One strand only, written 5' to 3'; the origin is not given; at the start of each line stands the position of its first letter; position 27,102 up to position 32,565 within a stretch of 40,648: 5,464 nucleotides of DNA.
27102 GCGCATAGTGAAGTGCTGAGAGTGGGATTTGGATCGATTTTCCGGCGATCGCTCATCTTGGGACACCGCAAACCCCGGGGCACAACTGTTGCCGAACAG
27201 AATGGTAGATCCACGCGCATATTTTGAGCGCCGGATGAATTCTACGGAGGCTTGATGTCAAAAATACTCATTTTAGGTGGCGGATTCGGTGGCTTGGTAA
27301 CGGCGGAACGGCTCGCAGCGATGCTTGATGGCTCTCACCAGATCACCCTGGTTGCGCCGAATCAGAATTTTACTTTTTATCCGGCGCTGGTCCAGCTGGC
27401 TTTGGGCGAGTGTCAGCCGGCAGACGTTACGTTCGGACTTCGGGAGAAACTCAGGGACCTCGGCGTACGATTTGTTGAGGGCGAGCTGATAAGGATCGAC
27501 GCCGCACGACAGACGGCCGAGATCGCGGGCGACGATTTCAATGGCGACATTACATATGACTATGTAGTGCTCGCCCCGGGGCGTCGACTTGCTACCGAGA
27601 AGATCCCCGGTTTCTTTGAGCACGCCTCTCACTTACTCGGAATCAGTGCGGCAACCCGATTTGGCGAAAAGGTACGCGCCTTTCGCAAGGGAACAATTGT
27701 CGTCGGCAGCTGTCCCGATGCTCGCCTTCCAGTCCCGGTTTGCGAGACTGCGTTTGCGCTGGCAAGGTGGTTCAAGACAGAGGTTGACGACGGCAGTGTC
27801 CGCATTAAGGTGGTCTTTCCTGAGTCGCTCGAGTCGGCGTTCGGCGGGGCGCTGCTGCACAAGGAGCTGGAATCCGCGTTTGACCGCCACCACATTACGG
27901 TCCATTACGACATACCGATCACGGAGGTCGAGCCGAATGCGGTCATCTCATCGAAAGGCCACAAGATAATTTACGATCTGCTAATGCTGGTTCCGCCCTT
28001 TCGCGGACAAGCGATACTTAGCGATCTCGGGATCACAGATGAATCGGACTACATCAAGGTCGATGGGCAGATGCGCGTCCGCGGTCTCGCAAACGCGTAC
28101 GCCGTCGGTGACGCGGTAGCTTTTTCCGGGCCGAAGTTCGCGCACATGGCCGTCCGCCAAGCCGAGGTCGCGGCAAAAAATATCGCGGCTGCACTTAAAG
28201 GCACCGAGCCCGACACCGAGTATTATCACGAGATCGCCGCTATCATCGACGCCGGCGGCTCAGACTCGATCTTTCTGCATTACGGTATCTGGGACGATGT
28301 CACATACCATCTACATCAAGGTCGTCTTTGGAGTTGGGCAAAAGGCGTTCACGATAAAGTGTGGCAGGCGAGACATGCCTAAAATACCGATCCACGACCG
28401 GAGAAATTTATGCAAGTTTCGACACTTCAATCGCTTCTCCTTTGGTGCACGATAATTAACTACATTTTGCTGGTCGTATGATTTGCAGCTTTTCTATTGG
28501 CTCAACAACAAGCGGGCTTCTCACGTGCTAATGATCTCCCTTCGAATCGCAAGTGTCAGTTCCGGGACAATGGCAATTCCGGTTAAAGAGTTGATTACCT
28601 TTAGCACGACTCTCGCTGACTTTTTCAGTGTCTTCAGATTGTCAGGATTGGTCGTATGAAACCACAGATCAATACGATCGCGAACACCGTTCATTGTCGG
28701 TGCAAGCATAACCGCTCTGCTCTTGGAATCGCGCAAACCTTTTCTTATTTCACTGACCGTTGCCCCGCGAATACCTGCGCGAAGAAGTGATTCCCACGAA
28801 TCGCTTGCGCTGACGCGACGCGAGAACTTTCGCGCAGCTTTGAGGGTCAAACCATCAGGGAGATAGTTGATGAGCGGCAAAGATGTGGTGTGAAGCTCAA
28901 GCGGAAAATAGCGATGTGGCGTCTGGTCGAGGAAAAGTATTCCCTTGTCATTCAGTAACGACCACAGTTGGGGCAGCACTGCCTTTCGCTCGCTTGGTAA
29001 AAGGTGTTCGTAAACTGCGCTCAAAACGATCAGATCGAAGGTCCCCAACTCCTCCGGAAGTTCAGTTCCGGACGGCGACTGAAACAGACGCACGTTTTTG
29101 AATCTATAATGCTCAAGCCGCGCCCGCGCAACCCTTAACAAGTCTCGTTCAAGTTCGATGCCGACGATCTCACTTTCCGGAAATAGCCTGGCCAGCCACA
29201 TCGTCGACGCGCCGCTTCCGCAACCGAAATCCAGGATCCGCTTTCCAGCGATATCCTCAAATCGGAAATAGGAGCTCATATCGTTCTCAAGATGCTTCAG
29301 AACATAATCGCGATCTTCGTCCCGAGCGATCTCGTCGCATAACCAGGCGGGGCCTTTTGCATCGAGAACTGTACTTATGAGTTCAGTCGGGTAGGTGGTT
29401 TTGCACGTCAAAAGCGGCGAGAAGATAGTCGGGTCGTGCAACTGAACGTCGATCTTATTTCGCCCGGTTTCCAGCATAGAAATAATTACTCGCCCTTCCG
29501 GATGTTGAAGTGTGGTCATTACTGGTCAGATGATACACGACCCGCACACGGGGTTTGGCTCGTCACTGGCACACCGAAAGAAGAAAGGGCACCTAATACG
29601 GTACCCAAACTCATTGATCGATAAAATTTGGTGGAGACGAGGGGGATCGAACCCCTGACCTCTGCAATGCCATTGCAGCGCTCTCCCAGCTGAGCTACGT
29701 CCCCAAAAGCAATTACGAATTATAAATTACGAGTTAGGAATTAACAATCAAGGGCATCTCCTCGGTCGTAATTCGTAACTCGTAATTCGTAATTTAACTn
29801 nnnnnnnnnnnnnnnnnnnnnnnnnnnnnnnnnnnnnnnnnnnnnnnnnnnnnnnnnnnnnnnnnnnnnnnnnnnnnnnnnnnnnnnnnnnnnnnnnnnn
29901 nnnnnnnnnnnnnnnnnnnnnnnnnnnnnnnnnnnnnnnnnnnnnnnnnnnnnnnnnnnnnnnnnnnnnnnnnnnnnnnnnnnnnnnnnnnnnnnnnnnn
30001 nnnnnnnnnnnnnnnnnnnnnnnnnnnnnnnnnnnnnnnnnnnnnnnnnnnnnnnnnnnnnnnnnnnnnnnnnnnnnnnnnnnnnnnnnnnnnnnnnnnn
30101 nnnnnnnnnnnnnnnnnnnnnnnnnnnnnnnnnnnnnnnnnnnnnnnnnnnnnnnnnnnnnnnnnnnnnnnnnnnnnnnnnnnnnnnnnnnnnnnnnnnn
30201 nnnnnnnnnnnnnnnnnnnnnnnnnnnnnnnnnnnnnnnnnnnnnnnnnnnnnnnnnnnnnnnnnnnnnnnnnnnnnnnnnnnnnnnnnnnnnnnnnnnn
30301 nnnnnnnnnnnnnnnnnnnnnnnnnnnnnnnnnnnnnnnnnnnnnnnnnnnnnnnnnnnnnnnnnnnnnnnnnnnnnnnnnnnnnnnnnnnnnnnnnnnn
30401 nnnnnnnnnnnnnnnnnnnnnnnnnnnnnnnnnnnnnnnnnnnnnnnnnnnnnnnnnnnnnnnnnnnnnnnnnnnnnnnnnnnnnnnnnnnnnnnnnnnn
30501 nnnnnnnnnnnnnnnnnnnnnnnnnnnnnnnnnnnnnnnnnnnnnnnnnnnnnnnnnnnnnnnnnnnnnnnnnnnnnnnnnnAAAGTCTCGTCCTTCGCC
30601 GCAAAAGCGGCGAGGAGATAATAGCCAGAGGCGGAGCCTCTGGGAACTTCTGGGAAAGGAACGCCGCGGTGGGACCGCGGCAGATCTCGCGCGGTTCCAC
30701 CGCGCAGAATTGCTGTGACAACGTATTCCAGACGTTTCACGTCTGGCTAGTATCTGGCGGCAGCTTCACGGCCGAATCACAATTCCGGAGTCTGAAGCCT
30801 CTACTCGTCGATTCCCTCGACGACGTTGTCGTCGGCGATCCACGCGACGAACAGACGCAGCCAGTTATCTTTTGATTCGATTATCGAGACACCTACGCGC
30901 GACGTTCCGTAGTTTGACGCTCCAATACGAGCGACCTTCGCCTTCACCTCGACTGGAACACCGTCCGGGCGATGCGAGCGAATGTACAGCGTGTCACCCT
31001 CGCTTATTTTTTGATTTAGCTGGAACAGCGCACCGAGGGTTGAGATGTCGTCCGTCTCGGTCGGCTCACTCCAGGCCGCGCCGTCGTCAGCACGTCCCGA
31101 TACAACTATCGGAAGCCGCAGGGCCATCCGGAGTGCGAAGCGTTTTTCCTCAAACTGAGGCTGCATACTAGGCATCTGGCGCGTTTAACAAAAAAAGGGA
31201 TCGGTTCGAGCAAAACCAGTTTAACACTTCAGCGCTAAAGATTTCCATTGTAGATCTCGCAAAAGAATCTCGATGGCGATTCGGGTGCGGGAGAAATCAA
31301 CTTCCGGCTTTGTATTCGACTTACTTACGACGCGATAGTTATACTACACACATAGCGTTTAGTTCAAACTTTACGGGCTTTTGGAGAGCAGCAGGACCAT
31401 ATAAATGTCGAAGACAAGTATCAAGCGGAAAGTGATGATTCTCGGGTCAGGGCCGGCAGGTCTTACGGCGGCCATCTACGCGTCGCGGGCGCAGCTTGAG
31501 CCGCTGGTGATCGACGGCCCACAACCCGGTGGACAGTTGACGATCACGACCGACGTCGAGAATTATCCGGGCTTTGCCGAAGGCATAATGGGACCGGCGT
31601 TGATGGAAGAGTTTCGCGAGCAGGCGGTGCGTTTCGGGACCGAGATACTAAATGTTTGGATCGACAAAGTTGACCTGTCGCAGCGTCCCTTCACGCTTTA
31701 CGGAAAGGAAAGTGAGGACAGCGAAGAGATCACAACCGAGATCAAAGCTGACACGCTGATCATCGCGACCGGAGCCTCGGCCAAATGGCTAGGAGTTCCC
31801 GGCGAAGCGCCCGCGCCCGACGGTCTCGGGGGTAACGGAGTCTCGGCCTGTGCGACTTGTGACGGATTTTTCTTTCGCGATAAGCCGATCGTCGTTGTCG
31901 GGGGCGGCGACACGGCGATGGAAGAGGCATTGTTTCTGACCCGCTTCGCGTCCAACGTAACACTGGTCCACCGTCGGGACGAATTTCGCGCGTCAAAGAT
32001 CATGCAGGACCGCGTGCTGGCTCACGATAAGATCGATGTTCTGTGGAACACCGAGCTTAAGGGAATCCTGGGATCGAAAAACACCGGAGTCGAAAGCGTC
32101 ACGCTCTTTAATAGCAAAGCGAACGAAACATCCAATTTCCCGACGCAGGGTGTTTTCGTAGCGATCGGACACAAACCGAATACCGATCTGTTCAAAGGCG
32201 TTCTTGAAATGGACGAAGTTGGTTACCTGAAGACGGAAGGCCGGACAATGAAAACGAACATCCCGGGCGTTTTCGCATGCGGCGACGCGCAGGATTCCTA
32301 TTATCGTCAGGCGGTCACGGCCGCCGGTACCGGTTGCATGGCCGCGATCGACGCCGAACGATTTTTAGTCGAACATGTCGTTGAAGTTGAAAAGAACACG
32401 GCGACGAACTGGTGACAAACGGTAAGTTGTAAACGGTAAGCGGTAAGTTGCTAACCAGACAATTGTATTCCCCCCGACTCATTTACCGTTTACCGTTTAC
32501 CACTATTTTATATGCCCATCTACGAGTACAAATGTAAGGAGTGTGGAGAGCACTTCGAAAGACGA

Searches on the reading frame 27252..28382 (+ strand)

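Call 14: search_protein_families(library=pfam, proteins=[window:27252-28382:+], max_evalue=0.0001)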
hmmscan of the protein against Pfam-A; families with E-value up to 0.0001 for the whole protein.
window:27252-28382:+ (376 aa): 2 families
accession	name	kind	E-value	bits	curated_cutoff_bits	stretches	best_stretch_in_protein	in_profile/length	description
PF07992.20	Pyr_redox_2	-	1.6e-20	74.2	26.1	1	4-304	2-291/291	Pyridine nucleotide-disulphide oxidoreductase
PF01266.30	DAO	-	2.1e-05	24.7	27.9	0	52-110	144-203/353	FAD dependent oxidoreductase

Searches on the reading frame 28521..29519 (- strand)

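Call 14: search_protein_families(library=pfam, proteins=[window:28521-29519:-], max_evalue=0.0001)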
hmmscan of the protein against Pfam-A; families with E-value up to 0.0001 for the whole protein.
window:28521-29519:- (332 aa): 11 families
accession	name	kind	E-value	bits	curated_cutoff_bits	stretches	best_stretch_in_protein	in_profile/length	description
PF13649.12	Methyltransf_25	-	3.5e-17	63.3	27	1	95-193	1-97/97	Methyltransferase domain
PF08242.18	Methyltransf_12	-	5.4e-17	62.8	30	1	96-195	1-98/98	Methyltransferase domain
PF13847.12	Methyltransf_31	-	2.2e-14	53.8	27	1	92-198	4-110/145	Methyltransferase domain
PF08241.18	Methyltransf_11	-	1.4e-12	48.5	21.2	1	96-196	1-94/95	Methyltransferase domain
PF13489.12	Methyltransf_23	-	6.2e-11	42.7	27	1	87-199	18-118/164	Methyltransferase domain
PF01209.24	Ubie_methyltran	-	3.7e-08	33.5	20.1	1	90-167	46-123/233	ubiE/COQ5 methyltransferase family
PF02390.23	Methyltransf_4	-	7.8e-08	32.4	24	1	95-149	5-59/173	Putative methyltransferase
PF01135.25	PCMT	-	1.2e-07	32.1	20.3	1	91-169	73-151/210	Protein-L-isoaspartate(D-aspartate) O-methyltransferase (PCMT)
PF05175.20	MTS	-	1.4e-06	28.5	23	1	89-165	29-103/170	Methyltransferase small domain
PF13578.12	Methyltransf_24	-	6.7e-06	27.4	26.3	1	97-198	2-103/105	Methyltransferase domain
PF09243.16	Rsm22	-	9.1e-05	22.4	23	0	86-192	29-135/275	Mitochondrial small ribosomal subunit Rsm22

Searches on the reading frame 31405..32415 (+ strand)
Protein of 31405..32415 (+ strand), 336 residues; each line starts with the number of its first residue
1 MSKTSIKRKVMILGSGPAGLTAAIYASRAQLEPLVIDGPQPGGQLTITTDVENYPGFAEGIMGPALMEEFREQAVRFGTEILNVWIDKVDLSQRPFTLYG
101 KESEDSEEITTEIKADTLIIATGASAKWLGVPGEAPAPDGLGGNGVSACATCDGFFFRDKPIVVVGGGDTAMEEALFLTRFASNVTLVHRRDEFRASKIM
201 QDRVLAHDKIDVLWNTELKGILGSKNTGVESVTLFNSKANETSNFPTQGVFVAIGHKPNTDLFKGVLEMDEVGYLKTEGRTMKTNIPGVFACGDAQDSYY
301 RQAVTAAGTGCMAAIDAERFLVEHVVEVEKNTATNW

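Call 14: search_protein_families(library=pfam, proteins=[window:31405-32415:+], max_evalue=0.0001)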
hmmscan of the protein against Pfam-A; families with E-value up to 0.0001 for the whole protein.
window:31405-32415:+ (336 aa): 7 families
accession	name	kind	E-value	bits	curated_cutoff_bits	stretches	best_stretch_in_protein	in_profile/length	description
PF07992.20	Pyr_redox_2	-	4.2e-52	177.8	26.1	1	9-310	2-291/291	Pyridine nucleotide-disulphide oxidoreductase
PF13738.12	Pyr_redox_3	-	1.1e-20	74.6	30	1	111-293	121-305/305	Pyridine nucleotide-disulphide oxidoreductase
PF00070.33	Pyr_redox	-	1.4e-20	74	22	1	162-234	2-79/82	Pyridine nucleotide-disulphide oxidoreductase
PF00890.30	FAD_binding_2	-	7.1e-06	25.9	20.4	0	10-45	2-38/414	FAD binding domain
PF12831.13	FAD_oxidored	-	1.6e-05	24.8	27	0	10-54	2-50/416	FAD dependent oxidoreductase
PF03486.20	HI0933_like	-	3.3e-05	23.9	50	0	9-42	2-36/244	HI0933-like protein Rossmann domain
PF13450.12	NAD_binding_8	-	5.9e-05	23.7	21.9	0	12-48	1-38/68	NAD(P)-binding Rossmann-like domain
